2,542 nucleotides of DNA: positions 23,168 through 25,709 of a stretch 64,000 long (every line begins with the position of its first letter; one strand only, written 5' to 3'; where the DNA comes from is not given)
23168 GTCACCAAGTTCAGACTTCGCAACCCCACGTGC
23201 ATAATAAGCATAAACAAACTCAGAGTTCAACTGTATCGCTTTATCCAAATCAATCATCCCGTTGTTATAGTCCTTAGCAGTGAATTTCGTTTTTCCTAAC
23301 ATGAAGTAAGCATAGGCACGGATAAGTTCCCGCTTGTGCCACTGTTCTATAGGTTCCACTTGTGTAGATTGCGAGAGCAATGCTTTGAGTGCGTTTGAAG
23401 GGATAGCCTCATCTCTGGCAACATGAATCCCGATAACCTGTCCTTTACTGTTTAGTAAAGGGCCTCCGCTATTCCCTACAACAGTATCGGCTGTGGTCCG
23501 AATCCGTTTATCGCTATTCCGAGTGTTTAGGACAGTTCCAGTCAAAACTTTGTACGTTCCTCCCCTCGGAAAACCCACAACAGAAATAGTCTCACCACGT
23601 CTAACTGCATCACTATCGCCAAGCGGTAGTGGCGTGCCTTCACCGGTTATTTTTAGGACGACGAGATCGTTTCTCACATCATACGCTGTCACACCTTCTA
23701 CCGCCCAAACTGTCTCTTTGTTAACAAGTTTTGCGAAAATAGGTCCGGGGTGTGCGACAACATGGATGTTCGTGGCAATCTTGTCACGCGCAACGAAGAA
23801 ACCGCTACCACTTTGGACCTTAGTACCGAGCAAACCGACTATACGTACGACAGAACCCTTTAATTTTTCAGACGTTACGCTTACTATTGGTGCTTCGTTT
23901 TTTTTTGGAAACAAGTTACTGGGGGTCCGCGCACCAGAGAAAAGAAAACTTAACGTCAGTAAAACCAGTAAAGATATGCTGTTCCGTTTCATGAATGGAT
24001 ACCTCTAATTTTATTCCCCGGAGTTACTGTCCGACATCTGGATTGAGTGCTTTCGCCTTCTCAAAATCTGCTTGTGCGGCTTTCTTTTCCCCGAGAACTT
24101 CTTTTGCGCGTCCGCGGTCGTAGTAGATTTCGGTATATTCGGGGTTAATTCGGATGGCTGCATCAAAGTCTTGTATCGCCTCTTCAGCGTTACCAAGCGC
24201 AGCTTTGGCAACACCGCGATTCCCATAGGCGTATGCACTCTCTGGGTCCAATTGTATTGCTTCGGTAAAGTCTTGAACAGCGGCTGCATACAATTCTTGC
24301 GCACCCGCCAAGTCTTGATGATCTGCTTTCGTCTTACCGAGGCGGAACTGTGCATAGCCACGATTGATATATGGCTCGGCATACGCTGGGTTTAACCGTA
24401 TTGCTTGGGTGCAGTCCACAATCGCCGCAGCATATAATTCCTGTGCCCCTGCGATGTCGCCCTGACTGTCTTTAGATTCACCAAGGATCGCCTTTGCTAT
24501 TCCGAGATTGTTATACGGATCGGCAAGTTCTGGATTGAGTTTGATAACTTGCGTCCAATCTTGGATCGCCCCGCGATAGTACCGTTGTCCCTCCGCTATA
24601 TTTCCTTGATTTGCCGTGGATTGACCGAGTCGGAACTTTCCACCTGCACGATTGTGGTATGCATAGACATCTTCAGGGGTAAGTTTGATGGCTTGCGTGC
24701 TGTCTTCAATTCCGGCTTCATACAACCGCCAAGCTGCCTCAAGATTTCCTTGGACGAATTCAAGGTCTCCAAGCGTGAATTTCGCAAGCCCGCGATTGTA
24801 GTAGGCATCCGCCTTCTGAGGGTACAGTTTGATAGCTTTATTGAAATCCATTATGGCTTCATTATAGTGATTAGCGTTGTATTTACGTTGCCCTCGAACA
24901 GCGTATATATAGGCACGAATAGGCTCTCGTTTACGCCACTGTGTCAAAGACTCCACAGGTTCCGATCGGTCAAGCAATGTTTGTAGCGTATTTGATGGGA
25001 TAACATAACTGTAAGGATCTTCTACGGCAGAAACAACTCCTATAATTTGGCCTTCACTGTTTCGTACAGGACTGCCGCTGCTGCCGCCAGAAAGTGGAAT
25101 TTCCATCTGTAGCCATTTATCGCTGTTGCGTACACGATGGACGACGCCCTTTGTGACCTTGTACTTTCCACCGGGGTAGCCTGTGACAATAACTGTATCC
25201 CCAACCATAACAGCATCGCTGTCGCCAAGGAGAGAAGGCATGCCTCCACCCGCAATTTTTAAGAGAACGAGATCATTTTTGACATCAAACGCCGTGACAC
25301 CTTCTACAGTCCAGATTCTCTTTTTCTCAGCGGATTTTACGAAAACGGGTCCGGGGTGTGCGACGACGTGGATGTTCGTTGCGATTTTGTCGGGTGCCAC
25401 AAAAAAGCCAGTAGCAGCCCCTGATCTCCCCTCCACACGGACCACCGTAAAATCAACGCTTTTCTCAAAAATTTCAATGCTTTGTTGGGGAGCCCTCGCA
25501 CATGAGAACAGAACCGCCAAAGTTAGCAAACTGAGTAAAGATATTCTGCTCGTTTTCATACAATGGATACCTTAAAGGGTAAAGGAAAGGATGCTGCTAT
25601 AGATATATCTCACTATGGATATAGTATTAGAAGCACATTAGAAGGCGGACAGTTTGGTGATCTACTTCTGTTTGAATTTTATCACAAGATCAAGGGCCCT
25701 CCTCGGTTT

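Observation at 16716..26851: Apparent operon of an LTD protein plus four tandem paralogous lipoprotein genes fusing trypsin-like proteases to TPR repeats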

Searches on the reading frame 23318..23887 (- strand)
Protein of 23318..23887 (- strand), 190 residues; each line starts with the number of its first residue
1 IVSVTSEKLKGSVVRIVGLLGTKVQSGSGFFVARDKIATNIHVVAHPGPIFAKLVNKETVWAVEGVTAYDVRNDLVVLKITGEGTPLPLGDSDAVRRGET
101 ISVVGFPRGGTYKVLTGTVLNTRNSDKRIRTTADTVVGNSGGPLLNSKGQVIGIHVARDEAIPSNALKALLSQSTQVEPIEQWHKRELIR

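Call 56: search_protein_representatives(protein=window:23318-23887:-)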
Query: 190 residues. Proteins with E-value up to 0.001 (for the whole library): 42869; up to 1e-10: 3781; up to 1e-30: 117. The best 150 are listed.
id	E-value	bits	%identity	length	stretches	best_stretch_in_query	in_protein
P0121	3.1e-117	404.9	58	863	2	4-190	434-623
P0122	8.6e-109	377.4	54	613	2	4-190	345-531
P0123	9.5e-105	364.3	55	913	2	8-188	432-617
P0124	1.8e-99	347.1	52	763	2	10-190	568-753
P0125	1.6e-97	340.8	50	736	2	2-187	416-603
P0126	1.6e-97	340.7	54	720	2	8-190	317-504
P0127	9.8e-97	338.2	51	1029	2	2-190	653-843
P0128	1.9e-95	334.0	53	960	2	23-188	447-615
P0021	4.3e-80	283.9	72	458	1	3-190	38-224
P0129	1.6e-76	272.3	46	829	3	21-182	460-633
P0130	1.9e-74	265.5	49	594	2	6-190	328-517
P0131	1.5e-71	256.1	44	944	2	17-189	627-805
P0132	8.2e-68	243.9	39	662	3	18-181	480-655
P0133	3.8e-67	241.8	52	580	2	6-189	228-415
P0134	1.1e-63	230.4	62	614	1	6-190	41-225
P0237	4.1e-30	121.1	35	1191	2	20-166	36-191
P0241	1.6e-29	119.2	43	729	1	25-189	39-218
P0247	1.1e-28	116.4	34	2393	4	66-158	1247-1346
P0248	1.4e-28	116.1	45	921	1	26-190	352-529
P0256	8.3e-28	113.6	44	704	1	26-188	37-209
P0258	3.3e-27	111.7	41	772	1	9-186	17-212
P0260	4.0e-27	111.4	46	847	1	27-162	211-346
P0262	5.7e-27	110.9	46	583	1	25-190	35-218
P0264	9.8e-27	110.1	49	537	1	19-190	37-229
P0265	1.3e-26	109.7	46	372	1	19-182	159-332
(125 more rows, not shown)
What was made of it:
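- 117 clusters at 50% identity score E<=1e-30 (call 56).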

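Call 58: list_cluster_members(proteins=[P0237, P0247, P0241, P0248, P0256, P0258, P0260, P0262, P0264, P0265])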
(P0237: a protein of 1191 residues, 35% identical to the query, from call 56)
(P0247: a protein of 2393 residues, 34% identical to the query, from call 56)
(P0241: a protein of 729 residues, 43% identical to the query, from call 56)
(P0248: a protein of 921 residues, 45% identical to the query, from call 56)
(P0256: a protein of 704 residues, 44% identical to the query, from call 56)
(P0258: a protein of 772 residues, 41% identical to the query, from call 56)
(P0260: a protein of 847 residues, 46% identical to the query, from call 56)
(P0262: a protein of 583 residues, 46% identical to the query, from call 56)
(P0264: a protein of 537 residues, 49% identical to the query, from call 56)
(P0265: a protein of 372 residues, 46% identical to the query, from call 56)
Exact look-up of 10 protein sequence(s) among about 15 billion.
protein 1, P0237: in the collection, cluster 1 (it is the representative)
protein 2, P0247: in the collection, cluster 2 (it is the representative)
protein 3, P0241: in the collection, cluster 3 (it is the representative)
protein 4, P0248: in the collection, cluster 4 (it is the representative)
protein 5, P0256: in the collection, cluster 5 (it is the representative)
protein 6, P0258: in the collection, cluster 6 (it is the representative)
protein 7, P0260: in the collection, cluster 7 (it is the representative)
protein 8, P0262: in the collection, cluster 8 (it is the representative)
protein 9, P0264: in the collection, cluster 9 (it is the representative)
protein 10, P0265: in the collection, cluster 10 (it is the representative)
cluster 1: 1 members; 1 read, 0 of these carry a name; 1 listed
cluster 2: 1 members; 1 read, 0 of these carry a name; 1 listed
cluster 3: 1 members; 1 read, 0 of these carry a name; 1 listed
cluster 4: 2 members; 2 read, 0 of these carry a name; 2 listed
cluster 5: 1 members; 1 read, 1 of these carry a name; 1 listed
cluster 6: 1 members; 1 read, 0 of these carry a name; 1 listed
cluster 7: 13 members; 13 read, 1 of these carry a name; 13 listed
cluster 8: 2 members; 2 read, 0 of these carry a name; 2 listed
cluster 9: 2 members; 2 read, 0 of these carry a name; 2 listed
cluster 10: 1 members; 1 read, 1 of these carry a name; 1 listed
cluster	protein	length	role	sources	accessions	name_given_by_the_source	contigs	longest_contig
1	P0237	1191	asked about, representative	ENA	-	-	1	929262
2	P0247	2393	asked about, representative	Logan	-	-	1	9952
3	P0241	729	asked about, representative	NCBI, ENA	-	-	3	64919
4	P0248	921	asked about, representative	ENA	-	-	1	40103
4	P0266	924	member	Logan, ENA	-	-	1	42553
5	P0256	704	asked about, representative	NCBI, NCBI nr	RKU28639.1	hypothetical protein C6497_07710 [Candidatus Poribacteria bacterium] | MAG: hypothetical protein C6497_07710 [Candidatus Poribacteria bacterium]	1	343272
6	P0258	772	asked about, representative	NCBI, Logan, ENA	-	-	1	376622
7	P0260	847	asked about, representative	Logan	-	-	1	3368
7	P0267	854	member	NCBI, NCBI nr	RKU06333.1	hypothetical protein C6503_25900 [Candidatus Poribacteria bacterium] | MAG: hypothetical protein C6503_25900 [Candidatus Poribacteria bacterium]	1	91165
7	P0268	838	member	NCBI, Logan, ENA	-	-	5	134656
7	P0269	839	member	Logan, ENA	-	-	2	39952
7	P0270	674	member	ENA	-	-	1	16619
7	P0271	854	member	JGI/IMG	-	-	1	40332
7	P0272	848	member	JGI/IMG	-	-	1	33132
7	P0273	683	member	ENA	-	-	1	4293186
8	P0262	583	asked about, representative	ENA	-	-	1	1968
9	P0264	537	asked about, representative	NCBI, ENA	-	-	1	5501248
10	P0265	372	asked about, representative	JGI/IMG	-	S1-C subfamily serine protease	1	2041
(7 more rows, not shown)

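Call 59: search_protein_families(library=pfam, alignment_id=A3, max_evalue=0.001)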
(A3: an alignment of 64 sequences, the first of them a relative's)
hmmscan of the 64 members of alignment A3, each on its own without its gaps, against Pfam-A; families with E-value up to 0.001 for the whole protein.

A. member 1, P0186 (393 aa): 18 families
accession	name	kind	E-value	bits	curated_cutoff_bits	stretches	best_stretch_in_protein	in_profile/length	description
PF13365.12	Trypsin_2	-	2.1e-19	71.1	27.6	1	65-221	1-144/144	Trypsin-like peptidase domain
PF13414.12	TPR_11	-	2.6e-14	53.1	26.8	2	274-311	5-42/42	TPR repeat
PF00515.34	TPR_1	-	1.2e-13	50.7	27.8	2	345-375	1-31/34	Tetratricopeptide repeat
PF07719.23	TPR_2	-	2.4e-12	46.4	27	0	345-376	1-32/34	Tetratricopeptide repeat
PF13181.12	TPR_8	-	6.4e-10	38.8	25.7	1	345-376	1-32/34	Tetratricopeptide repeat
PF13424.12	TPR_12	-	3.1e-08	34.1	30.1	1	308-374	7-74/77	Tetratricopeptide repeat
PF13428.12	TPR_14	-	1.9e-07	31.5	23.5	0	275-305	13-43/44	Tetratricopeptide repeat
PF00089.32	Trypsin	-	4.2e-07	30.5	20.6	1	65-228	27-201/220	Trypsin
PF13432.12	TPR_16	-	9.8e-07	29.6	32.7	1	316-373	9-59/65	Tetratricopeptide repeat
PF14559.12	TPR_19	-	1e-06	29.4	25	0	317-366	4-46/68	Tetratricopeptide repeat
PF13431.12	TPR_17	-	1.1e-06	28.8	24.4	0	286-315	2-31/34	Tetratricopeptide repeat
PF00949.27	Peptidase_S7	-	1.3e-06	28.7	20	1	199-226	90-117/131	Peptidase S7, Flavivirus NS3 serine protease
PF13174.12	TPR_6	-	2.5e-05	25.1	26.3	0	270-296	7-33/33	Tetratricopeptide repeat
PF01732.22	Mycop_pep_DUF31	-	3.3e-05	24.1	27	0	200-224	322-346/346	Mycoplasma peptidase (DUF31)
PF13371.12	TPR_9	-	4.7e-05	23.8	35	0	333-373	17-57/73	Tetratricopeptide repeat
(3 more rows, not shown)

B. families by the number of members that match (of 64 scanned): 49 families (the first 25 are shown)
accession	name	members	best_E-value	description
PF13365.12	Trypsin_2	64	6.9e-57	Trypsin-like peptidase domain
PF00089.32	Trypsin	60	2e-27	Trypsin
PF13414.12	TPR_11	56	1.3e-69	TPR repeat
PF00515.34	TPR_1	54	4.6e-66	Tetratricopeptide repeat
PF07719.23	TPR_2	53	3.4e-56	Tetratricopeptide repeat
PF13431.12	TPR_17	51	1.8e-41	Tetratricopeptide repeat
PF13181.12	TPR_8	50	2.4e-46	Tetratricopeptide repeat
PF13428.12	TPR_14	50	2.7e-26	Tetratricopeptide repeat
PF13432.12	TPR_16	48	6.3e-41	Tetratricopeptide repeat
PF13371.12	TPR_9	47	3.2e-36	Tetratricopeptide repeat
PF13424.12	TPR_12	45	2.5e-28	Tetratricopeptide repeat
PF14559.12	TPR_19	40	9e-24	Tetratricopeptide repeat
PF13174.12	TPR_6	32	7.1e-25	Tetratricopeptide repeat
PF13374.12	TPR_10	26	2e-12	Tetratricopeptide repeat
PF23914.1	TPR_CcmH_CycH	20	1.5e-10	Cytochrome c-type biogenesis protein H TPR domain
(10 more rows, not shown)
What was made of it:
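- Named members from the weaker end of the listed hits are still Poribacteria, and 56 of 64 of those hits carry TPRs (calls 58, 59).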

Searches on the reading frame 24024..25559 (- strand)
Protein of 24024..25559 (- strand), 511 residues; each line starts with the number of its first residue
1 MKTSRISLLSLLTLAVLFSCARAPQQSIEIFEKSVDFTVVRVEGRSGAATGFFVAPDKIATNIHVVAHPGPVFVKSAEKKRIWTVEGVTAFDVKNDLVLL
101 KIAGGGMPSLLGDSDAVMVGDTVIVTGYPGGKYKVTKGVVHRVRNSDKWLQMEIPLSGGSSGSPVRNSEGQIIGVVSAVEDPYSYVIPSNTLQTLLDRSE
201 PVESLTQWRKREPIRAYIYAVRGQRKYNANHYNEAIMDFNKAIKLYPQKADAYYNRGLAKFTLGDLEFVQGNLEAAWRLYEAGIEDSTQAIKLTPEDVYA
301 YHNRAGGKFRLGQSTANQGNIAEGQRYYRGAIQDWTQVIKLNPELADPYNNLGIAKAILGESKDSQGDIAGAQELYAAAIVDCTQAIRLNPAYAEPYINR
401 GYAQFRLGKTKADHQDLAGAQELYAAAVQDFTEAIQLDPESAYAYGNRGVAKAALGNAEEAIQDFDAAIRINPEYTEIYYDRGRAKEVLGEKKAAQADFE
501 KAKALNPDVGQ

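Call 3: search_protein_families(library=pfam, proteins=[window:24024-25559:-], max_evalue=0.01)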
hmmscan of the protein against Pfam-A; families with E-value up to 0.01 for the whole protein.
window:24024-25559:- (511 aa): 17 families
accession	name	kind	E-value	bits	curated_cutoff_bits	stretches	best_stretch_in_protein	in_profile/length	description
PF13414.12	TPR_11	-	6.9e-35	118.9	26.8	5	223-264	1-42/42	TPR repeat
PF00515.34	TPR_1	-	1.4e-29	101.1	27.8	2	442-475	1-34/34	Tetratricopeptide repeat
PF13431.12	TPR_17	-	3.9e-26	89.5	24.4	2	431-463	2-34/34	Tetratricopeptide repeat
PF07719.23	TPR_2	-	3e-24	83.5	27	2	442-475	1-34/34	Tetratricopeptide repeat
PF13181.12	TPR_8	-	6.4e-22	76.2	25.7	2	442-474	1-33/34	Tetratricopeptide repeat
PF13371.12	TPR_9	-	4.7e-21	75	35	2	424-474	11-61/73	Tetratricopeptide repeat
PF13365.12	Trypsin_2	-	9.8e-21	75.4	27.6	1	49-175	1-144/144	Trypsin-like peptidase domain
PF13432.12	TPR_16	-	1.2e-14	54.9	32.7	2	417-474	6-63/65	Tetratricopeptide repeat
PF13424.12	TPR_12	-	1.2e-12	48.2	30.1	1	441-504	2-66/77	Tetratricopeptide repeat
PF13428.12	TPR_14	-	6.3e-10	39.2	23.5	0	449-484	8-43/44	Tetratricopeptide repeat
PF14559.12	TPR_19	-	5.3e-08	33.5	25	2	454-508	3-57/68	Tetratricopeptide repeat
PF00089.32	Trypsin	-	1.2e-06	28.9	20.6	1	40-180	16-199/220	Trypsin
PF00949.27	Peptidase_S7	-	0.00066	20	20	1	155-179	92-116/131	Peptidase S7, Flavivirus NS3 serine protease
PF13174.12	TPR_6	-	0.00077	20.4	26.3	0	227-248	11-32/33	Tetratricopeptide repeat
PF04212.24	MIT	-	0.00078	19.9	30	0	361-388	12-39/66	MIT (microtubule interacting and transport) domain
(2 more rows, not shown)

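Call 4: search_protein_families(library=ncbifam, proteins=[window:24024-25559:-], max_evalue=0.01)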
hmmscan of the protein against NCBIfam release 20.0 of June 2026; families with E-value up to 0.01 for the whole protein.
window:24024-25559:- (511 aa): 27 families (the best 25 are shown)
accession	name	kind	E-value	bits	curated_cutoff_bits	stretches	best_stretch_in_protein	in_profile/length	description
TIGR00990.1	3a0801s09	subfamily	1.7e-18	66.6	757.25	2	426-508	349-431/615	mitochondrial import receptor subunit TOM70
TIGR02037.1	degP_htrA_DO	subfamily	6.7e-15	54.9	416.2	1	45-195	58-223/434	Do family serine endopeptidase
NF008391.2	PRK11189.1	equivalog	8.8e-14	51.7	250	1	421-467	112-158/297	lipoprotein NlpI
NF033740.0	MarP_fam_protase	equivalog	1.3e-13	50.8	250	1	39-197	197-375/390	MarP family serine protease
NF040959.1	MamA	equivalog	2.1e-13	50.2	200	1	423-505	120-202/204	magnetosome protein MamA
NF041521.1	HhoA_HhoB_HtrA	equivalog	4.8e-13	49.1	450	1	38-194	48-218/335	HhoA/HhoB/HtrA family serine endopeptidase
NF002725.1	PRK02603.1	equivalog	3.5e-12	46.7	143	1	330-392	90-152/173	photosystem I assembly protein Ycf3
TIGR02552.1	LcrH_SycD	equivalog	5.3e-10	39.1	104.8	1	420-478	64-122/136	SycD/LcrH family type III secretion system chaperone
TIGR02917.1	PEP_TPR_lipo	equivalog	1.2e-09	36.7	312.2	1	424-476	379-431/899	XrtA/PEP-CTERM system TPR-repeat protein PrsT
NF033920.0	C39_PA2778_fam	equivalog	1.6e-09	37.5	150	1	181-279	155-253/255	PA2778 family cysteine peptidase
NF033762.1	social_mot_Tgl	equivalog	2.9e-09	36.6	225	2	333-503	87-231/252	social motility TPR repeat lipoprotein Tgl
NF047968.1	SerProtHtrA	equivalog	1.4e-08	34.5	470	1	42-197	82-254/357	serine protease HtrA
NF040960.1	MamE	equivalog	2.2e-08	33.2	800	1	50-182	125-270/659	magnetosome formation protease MamE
NF033758.1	gliding_GltE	equivalog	8.5e-08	31.6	225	1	417-483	265-331/411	adventurous gliding motility TPR repeat lipoprotein GltE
NF047558.1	TPR_END_plus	domain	3.6e-07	30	32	1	445-477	2-34/56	TPR end-of-group domain-containing protein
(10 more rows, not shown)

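Call 76: search_protein_families(library=padloc, proteins=[window:24024-25559:-], max_evalue=0.001)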
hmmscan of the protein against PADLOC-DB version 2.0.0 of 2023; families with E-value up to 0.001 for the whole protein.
window:24024-25559:- (511 aa): 3 families
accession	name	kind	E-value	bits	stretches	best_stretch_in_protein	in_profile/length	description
PDLC02960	RT-Protease_XI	-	7.1e-14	49.6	1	38-194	339-502/506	single gene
PDLC02959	RT-Protease_XI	-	3.2e-12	44.1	1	39-179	342-489/510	single gene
PDLC04593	PDC-M35A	-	0.00039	18.3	0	79-132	68-122/216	-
